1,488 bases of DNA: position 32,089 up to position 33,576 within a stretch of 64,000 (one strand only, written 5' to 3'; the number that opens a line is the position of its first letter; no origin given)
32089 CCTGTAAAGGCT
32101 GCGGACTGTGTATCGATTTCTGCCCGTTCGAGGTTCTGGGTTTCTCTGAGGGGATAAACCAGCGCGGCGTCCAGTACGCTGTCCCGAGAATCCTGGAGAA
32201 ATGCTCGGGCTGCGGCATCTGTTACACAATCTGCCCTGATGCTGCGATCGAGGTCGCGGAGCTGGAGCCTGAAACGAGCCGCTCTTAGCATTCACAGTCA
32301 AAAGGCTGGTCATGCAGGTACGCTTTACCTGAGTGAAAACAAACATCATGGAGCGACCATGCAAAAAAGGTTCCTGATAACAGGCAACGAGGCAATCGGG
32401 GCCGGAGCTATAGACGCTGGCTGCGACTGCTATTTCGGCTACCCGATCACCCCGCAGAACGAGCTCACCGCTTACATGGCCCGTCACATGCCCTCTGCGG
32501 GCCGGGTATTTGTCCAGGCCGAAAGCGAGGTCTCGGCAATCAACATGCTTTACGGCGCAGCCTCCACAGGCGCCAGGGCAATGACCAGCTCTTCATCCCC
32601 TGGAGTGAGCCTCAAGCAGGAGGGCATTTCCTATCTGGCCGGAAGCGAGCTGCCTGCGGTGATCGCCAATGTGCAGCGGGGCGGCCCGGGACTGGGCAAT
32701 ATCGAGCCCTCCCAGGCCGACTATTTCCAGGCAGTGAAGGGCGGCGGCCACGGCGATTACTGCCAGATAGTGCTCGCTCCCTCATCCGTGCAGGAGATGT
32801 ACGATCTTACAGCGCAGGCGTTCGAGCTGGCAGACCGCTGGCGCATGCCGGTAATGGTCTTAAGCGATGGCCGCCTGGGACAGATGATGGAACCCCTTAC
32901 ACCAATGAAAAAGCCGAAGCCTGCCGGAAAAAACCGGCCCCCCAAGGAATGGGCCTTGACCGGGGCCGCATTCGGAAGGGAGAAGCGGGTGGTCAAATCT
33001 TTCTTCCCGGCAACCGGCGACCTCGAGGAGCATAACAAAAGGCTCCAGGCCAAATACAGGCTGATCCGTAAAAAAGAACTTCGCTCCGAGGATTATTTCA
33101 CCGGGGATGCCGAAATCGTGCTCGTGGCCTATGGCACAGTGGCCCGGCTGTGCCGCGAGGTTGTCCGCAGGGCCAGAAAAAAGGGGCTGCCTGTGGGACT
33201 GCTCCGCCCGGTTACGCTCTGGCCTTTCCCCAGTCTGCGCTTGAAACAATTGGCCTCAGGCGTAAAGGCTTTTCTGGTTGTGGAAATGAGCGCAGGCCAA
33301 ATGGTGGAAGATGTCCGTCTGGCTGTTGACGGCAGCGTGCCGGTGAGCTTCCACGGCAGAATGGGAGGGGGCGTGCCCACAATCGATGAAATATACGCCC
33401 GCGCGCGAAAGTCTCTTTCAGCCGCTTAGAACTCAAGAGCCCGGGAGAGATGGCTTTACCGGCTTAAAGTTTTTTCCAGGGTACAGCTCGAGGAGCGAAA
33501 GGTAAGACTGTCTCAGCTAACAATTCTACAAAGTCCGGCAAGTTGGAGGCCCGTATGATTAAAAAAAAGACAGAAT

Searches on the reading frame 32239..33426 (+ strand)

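Call 67: search_protein_families(library=pfam, proteins=[window:32239-33426:+], max_evalue=0.001)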
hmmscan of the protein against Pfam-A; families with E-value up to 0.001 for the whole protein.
window:32239-33426:+ (396 aa): 3 families
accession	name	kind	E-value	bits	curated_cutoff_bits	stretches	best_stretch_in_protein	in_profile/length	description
PF01855.24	POR_N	-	1.1e-49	169.7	27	1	56-226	2-171/231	Pyruvate flavodoxin/ferredoxin oxidoreductase, thiamine diP-bdg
PF17147.9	PFOR_II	-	2.1e-26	92.7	27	1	291-385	1-102/102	Pyruvate:ferredoxin oxidoreductase core domain II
PF02780.25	Transketolase_C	-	0.00099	19.4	25.9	0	291-349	10-68/124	Transketolase, C-terminal domain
